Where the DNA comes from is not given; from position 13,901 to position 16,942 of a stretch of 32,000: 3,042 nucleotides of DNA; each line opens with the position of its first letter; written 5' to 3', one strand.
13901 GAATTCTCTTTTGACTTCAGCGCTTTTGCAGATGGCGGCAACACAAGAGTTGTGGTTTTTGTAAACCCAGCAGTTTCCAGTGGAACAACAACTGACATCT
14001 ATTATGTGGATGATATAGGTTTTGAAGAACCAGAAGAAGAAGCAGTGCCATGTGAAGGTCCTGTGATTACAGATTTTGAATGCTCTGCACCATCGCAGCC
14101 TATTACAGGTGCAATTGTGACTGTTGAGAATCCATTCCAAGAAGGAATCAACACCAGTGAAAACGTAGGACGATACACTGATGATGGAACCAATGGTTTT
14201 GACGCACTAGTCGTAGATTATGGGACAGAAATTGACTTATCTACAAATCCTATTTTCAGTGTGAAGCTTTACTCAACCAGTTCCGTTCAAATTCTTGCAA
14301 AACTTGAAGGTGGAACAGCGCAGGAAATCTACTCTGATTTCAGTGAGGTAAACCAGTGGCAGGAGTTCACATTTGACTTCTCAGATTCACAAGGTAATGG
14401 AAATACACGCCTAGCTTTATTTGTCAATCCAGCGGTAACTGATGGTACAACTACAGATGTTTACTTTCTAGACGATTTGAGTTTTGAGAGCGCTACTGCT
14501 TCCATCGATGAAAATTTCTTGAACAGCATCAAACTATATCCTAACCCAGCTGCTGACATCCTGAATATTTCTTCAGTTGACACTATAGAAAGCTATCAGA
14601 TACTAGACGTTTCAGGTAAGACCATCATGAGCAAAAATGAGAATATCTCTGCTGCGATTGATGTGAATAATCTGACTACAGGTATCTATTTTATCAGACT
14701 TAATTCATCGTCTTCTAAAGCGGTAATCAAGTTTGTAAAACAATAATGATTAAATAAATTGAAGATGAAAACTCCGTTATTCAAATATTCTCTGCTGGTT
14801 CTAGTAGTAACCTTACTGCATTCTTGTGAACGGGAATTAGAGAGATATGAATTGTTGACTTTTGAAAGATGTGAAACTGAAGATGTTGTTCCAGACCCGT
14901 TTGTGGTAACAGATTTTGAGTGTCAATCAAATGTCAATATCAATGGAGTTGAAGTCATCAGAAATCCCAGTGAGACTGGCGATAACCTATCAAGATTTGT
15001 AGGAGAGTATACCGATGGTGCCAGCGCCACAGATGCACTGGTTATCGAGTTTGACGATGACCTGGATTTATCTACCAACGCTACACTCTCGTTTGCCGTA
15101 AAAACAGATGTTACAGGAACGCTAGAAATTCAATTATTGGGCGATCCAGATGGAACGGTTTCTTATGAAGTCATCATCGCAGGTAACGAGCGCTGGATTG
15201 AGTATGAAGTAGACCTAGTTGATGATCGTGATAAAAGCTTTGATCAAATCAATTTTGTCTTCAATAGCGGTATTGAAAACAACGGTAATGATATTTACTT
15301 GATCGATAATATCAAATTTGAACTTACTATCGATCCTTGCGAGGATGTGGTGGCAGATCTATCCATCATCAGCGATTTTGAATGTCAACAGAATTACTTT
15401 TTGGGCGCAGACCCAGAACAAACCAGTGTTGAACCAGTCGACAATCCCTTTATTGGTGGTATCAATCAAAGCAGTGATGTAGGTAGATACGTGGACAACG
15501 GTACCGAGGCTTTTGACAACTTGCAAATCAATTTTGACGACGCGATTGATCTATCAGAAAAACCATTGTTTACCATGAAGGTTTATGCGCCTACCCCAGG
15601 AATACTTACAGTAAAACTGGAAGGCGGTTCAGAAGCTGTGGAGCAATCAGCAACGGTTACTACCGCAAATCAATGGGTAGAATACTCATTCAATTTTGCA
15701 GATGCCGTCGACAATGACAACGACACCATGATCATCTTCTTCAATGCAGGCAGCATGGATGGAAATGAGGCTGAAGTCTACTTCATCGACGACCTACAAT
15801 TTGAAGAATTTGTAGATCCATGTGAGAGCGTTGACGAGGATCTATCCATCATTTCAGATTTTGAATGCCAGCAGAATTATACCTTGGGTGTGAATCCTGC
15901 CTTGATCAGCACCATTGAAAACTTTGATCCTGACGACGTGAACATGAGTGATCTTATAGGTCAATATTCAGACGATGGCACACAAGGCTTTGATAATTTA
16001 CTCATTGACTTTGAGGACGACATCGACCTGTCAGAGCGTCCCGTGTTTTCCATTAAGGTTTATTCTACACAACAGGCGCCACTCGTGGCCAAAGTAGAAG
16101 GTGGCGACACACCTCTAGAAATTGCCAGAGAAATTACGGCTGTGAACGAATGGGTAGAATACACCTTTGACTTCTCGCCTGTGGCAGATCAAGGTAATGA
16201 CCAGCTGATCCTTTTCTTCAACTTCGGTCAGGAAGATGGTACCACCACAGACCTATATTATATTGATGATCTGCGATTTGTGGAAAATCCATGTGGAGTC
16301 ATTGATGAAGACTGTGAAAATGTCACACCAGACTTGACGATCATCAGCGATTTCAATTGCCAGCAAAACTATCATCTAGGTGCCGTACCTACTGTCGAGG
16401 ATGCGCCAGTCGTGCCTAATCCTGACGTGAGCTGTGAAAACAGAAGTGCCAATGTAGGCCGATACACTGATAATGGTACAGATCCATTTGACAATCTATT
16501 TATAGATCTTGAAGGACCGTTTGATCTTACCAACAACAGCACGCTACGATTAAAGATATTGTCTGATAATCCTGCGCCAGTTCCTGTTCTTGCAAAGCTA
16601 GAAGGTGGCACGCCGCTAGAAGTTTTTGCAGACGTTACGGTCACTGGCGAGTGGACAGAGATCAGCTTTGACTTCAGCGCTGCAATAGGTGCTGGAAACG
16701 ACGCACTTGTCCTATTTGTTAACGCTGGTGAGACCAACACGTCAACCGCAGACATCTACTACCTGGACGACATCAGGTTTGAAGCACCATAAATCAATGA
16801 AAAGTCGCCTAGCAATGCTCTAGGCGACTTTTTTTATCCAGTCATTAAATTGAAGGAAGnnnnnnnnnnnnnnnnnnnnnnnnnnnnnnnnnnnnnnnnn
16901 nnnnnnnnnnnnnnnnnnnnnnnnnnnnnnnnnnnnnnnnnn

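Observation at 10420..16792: Eight copies of an unassigned ~150-aa Cys-capped module on three consecutive PUL proteins (candidate new glycan-binding module family)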

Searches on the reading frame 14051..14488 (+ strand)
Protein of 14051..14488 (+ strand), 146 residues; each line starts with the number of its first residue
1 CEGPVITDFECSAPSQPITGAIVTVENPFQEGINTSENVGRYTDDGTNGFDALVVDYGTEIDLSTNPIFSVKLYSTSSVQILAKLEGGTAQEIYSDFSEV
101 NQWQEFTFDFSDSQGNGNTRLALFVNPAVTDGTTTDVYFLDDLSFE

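Call 10: search_protein_families(library=pfam, proteins=[window:14051-14488:+], max_evalue=10)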
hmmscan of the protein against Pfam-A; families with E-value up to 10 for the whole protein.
window:14051-14488:+ (146 aa): 1 family
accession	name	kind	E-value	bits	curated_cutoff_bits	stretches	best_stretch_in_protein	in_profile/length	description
PF24047.1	Tudor_krimper_1st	-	0.17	12.8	27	1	46-68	54-76/91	Krimper first tudor domain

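Call 28: search_solved_structures(query=A2, max_evalue=1, show_alignments=2)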
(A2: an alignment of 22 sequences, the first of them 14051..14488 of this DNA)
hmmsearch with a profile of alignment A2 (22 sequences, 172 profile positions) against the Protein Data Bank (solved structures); distinct sequences matched with E-value up to 1: 3.
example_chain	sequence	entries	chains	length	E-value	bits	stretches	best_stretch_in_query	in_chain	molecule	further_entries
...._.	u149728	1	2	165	5.1e-13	52.2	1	45-140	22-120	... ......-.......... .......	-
1gui_A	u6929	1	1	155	0.00091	22.1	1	72-168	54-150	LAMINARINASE 16A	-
4d0q_A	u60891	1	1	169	0.022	17.6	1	89-163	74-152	HYALURONATE LYASE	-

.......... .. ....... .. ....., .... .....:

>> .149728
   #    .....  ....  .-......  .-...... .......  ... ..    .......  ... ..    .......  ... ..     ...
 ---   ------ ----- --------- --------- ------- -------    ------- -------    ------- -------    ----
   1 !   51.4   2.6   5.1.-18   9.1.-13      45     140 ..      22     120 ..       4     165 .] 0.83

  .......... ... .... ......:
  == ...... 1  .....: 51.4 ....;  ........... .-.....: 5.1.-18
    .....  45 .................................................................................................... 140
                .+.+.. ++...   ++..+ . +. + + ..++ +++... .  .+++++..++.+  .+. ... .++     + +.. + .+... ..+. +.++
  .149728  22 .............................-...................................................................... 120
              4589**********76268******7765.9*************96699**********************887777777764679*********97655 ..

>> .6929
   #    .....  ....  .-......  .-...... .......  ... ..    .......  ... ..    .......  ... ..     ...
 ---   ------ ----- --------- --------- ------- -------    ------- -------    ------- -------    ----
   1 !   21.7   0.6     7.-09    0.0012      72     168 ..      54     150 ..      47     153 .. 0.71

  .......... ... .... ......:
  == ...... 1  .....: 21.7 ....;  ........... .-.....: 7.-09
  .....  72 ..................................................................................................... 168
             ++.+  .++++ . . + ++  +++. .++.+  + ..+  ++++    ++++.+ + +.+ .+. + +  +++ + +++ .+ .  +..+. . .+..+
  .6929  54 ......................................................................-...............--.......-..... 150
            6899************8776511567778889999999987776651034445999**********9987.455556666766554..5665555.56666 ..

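Call 33: predict_structure(alignment_id=A2)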
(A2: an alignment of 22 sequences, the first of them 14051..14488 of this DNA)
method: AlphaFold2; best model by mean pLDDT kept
length: 146 residues; sequences in the alignment: 22
mean_pLDDT: 92.3   pTM: 0.87
mean pLDDT of the five models: 92.3, 91.3, 90.9, 90.4, 90.3
residues with pLDDT >= 90: 114; 70-90: 28; 50-70: 4; < 50: 0
segments of 3 or more residues with pLDDT < 50: none
pLDDT, mean of each block of 10 residues (from residue 1): 94 93 96 96 82 94 97 92 96 89 96 97 87 78 97
secondary structure, 60 per line:
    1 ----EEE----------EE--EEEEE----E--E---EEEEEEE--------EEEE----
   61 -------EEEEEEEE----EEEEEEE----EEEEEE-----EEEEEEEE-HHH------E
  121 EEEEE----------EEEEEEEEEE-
elements in order: E5-7 E22-26 E38-44 E53-56 E68-75 E80-86 E91-96 E102-109 E120-125 E136-145

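Call 36: fold_search(model_id=the predicted structure, library=pdb)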
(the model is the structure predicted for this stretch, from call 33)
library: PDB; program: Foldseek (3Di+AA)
matches with E <= 10: 1682; with E <= 0.001: 67
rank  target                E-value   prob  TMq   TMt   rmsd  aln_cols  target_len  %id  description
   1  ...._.                3.3e-09  1.00  0.75  0.68   4.8       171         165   24  Novel laminarin-binding CBM X584 (released 2024-09-18)
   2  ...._B                4.8e-09  1.00  0.77  0.70   4.3       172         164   24  Novel laminarin-binding CBM X584 (released 2024-09-18)
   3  2xom_A                1.0e-05  1.00  0.58  0.59   5.0       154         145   16  Atomic resolution structure of TmCBM61 in complex with beta-1,4- galactotriose (released 2010-09-08)
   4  6r31_A                1.3e-05  1.00  0.58  0.51   5.8       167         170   11  Family 11 Carbohydrate-Binding Module from Clostridium thermocellum in complex with beta-1,3-1,4-mixed-linked tetrasac (released 2020-02-05)
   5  6r3m_A                1.5e-05  1.00  0.55  0.47   5.9       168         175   11  Family 11 Carbohydrate-Binding Module from Clostridium thermocellum in complex with beta-1,3-1,4-mixed-linked tetrasac (released 2020-02-05)
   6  2xon_L                1.9e-05  1.00  0.54  0.54   4.9       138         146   14  Structure of TmCBM61 in complex with beta-1,4-galactotriose at 1.4 A resolution (released 2010-09-08)
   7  1v0a                  2.1e-05  1.00  0.57  0.51   6.3       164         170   13  Family 11 Carbohydrate-Binding Module of cellulosomal cellulase Lic26A-Cel5E of Clostridium thermocellum (released 2005-01-12)
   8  7t7y                  2.9e-05  1.00  0.59  0.56   4.9       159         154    9  The crystal structure of family 8 carbohydrate-binding module from Dictyostelium discoideum complexed with iodine atoms (released 2022-04-20)
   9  9jsi_A                4.7e-05  1.00  0.54  0.20   4.6       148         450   17  Clostridium perfringens iota toxin pore Ib in prepore II state (released 2025-05-14)
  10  9jsl_D                5.2e-05  1.00  0.54  0.20   4.6       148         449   18  Clostridium perfringens iota toxin pore Ib in prepore V state (released 2025-05-14)
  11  3p6b_A                6.8e-05  1.00  0.54  0.44   5.4       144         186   15  The crystal structure of CelK CBM4 from Clostridium thermocellum (released 2011-08-24)
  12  9jsm_A                7.6e-05  1.00  0.52  0.19   4.9       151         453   18  Clostridium perfringens iota toxin pore Ib in prepore VI state (released 2025-05-14)
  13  2c26                  8.1e-05  1.00  0.58  0.37   4.3       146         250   11  Structural basis for the promiscuous specificity of the carbohydrate- binding modules from the beta-sandwich super famil (released 2005-10-18)
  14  3gdb                  9.5e-05  1.00  0.54  0.16   5.2       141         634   16  Crystal structure of Spr0440 glycoside hydrolase domain, Endo-D from Streptococcus pneumoniae R6 (released 2009-03-17)
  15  2w91                  9.5e-05  1.00  0.54  0.16   5.5       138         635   15  Structure of a Streptococcus pneumoniae family 85 glycoside hydrolase, Endo-D. (released 2009-01-27)
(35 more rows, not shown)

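Call 46: find_related_loci(query=A3, collection=genome_contigs, flank=10000)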
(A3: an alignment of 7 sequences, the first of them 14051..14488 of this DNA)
Query A3 (146 aa) in genome_contigs; peptide patterns used: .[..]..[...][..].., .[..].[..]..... (x = any residue, [..] = any of these).
85 stretches matched a pattern; 37 encode a relative of the query (tblastn E <= 1e-3); 34 distinct loci.
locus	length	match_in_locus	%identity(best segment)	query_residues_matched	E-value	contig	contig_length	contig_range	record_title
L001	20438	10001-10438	74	1-146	5e-72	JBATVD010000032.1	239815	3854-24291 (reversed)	MAG: Nonlabens sp. isolate MFD12122_ilm_asm_bin10 k127_64875, whole genome shotgun sequence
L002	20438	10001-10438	74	1-146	2e-69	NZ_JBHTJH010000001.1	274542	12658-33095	Sungkyunkwania multivorans strain CCUG 62952 GCM70027502_6, whole genome shotgun sequence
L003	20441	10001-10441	66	1-146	9e-64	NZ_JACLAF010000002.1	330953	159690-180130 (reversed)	Tamlana sp. I1 Scaffold2_1, whole genome shotgun sequence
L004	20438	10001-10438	65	1-146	2e-63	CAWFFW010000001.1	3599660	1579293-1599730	MAG: uncultured Flavobacteriaceae bacterium isolate MFD03250.bin.1.1 genome assembly, contig: contig_10905, whole genome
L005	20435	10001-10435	61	1-145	6e-58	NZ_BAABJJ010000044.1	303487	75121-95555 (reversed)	Algibacter agarivorans strain JCM 18285 sequence44, whole genome shotgun sequence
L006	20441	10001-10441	60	1-146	5e-57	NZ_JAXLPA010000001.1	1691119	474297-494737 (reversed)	Aquimarina sp. 2201CG5-10 contig1, whole genome shotgun sequence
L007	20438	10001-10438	59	1-145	2e-55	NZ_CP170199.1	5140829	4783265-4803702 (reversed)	Aquimarina sp. SS2-1 chromosome, complete genome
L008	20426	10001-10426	60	4-145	6e-55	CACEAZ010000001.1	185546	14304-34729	uncultured Bacteroidetes bacterium isolate AG-390-J14 genome assembly, contig: AG-390-J14_NODE_1, whole genome shotgun s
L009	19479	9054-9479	59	4-145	2e-54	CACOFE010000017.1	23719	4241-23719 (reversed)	MAG: uncultured Bacteroidetes bacterium isolate AH-321-C13 genome assembly, contig: AH-321-C13_NODE_17, whole genome sho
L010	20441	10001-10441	59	1-146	2e-54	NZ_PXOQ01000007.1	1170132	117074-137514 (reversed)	Aurantibacter aestuarii strain KCTC 32269 179, whole genome shotgun sequence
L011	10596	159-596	59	1-145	2e-54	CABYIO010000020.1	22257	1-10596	MAG: uncultured Bacteroidetes bacterium isolate AG-333-D18 genome assembly, contig: AG-333-D18_NODE_20, whole genome sho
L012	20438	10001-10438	58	1-145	1e-54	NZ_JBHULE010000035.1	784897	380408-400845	Aquimarina rubra strain KCTC 52274 velvet_auto_127_35, whole genome shotgun sequence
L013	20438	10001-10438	57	1-145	8e-55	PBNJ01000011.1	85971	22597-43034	MAG: Flavobacteriaceae bacterium isolate SP190 126588, whole genome shotgun sequence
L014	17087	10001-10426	59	4-145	2e-54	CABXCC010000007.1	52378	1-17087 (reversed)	MAG: uncultured Bacteroidetes bacterium isolate AG-313-I08 genome assembly, contig: AG-313-I08_NODE_7, whole genome shot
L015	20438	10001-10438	58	1-145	3e-54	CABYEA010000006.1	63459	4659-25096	MAG: uncultured Bacteroidetes bacterium isolate AG-333-B03 genome assembly, contig: AG-333-B03_NODE_6, whole genome shot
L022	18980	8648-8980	38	27-124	1e-14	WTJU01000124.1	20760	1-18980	MAG: Candidatus Arcticimaribacter sp. isolate PL36330bin_9 NODE_849_length_20760_cov_25.325622, whole genome shotgun seq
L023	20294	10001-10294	39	27-112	3e-13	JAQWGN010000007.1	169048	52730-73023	MAG: Flavobacteriaceae bacterium isolate cluster1_bin.122 k141_753749, whole genome shotgun sequence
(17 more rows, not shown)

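Call 73: search_protein_families(library=pfam, proteins=[L022:1358-3325:+, L022:9722-10564:+, L022:10685-14134:+, L022:14143-15423:+, L022:15420-16421:+, L022:16501-17931:+, L023:10524-13679:+, L023:13693-15114:+, L023:15130-15969:+, L023:16226-19564:+], max_evalue=0.00001)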
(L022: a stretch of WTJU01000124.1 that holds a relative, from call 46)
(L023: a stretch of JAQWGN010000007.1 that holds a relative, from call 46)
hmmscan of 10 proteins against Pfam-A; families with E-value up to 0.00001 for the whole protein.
L022:1358-3325:+ (655 aa): 2 families
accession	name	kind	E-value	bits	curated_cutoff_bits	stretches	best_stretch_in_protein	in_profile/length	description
PF00933.27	Glyco_hydro_3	-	1.1e-41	143.8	27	1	151-443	44-315/316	Glycosyl hydrolase family 3 N terminal domain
PF01915.27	Glyco_hydro_3_C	-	1e-14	55.4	31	1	561-652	104-200/200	Glycosyl hydrolase family 3 C-terminal domain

L022:9722-10564:+ (280 aa): 2 families
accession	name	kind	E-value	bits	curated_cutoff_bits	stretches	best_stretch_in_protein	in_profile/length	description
PF00722.28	Glyco_hydro_16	-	7.4e-22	78.1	22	1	83-276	3-174/175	Glycosyl hydrolases family 16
PF03935.22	SKN1_KRE6_Sbg1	-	5.2e-10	38.8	30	1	73-154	142-224/501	Beta-glucan synthesis-associated protein SKN1/KRE6/Sbg1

L022:10685-14134:+ (1149 aa): 0 families

L022:14143-15423:+ (426 aa): 1 family
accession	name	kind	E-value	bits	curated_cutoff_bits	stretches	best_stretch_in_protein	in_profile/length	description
PF00332.24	Glyco_hydro_17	-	2.5e-06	27.8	28.2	1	299-381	225-303/306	Glycosyl hydrolases family 17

L022:15420-16421:+ (333 aa): 1 family
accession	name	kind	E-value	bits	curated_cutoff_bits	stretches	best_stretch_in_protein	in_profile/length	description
PF02836.23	Glyco_hydro_2_C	-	1.3e-07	31.5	21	0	28-220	3-204/302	Glycosyl hydrolases family 2, TIM barrel domain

L022:16501-17931:+ (476 aa): 2 families
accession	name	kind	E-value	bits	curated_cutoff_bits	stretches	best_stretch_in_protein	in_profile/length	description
PF13347.12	MFS_2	-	1.3e-61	208.9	27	1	18-456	2-427/427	MFS/sugar transport protein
PF07690.21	MFS_1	-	7.9e-17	61.6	33.4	1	20-398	3-343/347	Major Facilitator Superfamily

L023:10524-13679:+ (1051 aa): 0 families

L023:13693-15114:+ (473 aa): 0 families

L023:15130-15969:+ (279 aa): 2 families
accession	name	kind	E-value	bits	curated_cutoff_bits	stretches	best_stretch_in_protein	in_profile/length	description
PF00722.28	Glyco_hydro_16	-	1.5e-25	90.1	22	1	80-255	7-163/175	Glycosyl hydrolases family 16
PF03935.22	SKN1_KRE6_Sbg1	-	6.8e-13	48.3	30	0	203-277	365-450/501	Beta-glucan synthesis-associated protein SKN1/KRE6/Sbg1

L023:16226-19564:+ (1112 aa): 0 families

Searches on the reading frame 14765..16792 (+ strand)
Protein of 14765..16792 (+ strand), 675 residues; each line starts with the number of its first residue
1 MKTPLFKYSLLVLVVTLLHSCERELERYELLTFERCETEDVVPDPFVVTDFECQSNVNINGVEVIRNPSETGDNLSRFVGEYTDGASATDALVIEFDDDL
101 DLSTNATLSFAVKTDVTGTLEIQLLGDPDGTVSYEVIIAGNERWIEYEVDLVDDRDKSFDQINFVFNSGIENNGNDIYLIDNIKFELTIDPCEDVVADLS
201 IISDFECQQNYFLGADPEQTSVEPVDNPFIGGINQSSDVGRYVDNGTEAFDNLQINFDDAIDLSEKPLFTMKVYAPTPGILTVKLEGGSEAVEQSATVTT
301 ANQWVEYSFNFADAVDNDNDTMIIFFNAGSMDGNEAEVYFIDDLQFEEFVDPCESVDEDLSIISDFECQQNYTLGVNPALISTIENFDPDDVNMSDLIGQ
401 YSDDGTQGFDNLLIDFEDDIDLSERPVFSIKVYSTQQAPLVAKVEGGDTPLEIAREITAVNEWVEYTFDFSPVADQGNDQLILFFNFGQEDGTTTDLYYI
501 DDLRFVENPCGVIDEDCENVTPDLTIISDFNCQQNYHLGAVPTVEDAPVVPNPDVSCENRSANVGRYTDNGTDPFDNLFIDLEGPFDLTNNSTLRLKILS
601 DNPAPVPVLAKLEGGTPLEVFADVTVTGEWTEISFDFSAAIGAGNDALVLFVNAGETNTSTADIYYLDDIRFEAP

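Call 6: search_protein_families(library=pfam, proteins=[window:14765-16792:+], max_evalue=1)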
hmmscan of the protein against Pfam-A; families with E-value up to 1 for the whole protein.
window:14765-16792:+ (675 aa): 1 family
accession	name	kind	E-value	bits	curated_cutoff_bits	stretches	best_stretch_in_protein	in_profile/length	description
PF02018.23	CBM_4_9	-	5.3e-14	53.2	25.9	3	562-656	35-133/136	Carbohydrate binding domain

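Call 29: search_protein_families(library=ncbifam, proteins=[window:14765-16792:+], max_evalue=0.01)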
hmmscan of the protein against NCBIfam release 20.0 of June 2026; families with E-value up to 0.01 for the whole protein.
window:14765-16792:+ (675 aa): 0 families

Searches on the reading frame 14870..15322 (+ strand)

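Call 10: search_protein_families(library=pfam, proteins=[window:14870-15322:+], max_evalue=10)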
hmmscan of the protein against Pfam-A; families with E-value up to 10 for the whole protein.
window:14870-15322:+ (151 aa): 1 family
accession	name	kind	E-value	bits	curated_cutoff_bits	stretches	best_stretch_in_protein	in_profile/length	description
PF24137.2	DA_N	-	0.15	12.1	27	1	39-91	107-158/219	Diels-Alderase N-terminal domain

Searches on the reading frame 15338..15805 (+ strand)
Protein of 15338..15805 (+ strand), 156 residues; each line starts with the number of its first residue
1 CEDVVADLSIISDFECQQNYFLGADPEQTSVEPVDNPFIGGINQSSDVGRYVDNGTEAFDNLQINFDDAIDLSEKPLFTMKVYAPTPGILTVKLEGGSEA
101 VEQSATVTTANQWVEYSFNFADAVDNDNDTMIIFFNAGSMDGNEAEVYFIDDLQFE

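Call 10: search_protein_families(library=pfam, proteins=[window:15338-15805:+], max_evalue=10)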
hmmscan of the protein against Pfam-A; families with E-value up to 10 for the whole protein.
window:15338-15805:+ (156 aa): 1 family
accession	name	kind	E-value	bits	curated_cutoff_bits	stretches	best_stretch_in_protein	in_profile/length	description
PF02018.23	CBM_4_9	-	0.0039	18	25.9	1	50-137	39-131/136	Carbohydrate binding domain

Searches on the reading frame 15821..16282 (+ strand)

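Call 10: search_protein_families(library=pfam, proteins=[window:15821-16282:+], max_evalue=10)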
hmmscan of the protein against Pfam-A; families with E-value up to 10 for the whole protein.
window:15821-16282:+ (154 aa): 1 family
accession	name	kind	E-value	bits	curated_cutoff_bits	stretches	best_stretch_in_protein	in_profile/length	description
PF02018.23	CBM_4_9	-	0.012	16.4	25.9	1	51-136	42-132/136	Carbohydrate binding domain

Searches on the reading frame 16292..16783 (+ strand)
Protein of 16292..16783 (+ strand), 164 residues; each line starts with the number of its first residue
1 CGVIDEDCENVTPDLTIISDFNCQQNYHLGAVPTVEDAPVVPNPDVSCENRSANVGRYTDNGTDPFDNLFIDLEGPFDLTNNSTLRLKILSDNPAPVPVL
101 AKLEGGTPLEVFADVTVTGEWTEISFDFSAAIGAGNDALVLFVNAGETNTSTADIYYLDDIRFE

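Call 10: search_protein_families(library=pfam, proteins=[window:16292-16783:+], max_evalue=10)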
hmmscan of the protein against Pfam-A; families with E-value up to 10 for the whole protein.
window:16292-16783:+ (164 aa): 1 family
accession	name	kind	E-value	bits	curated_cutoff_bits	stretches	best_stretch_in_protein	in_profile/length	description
PF02018.23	CBM_4_9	-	0.00019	22.3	25.9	1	52-147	34-133/136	Carbohydrate binding domain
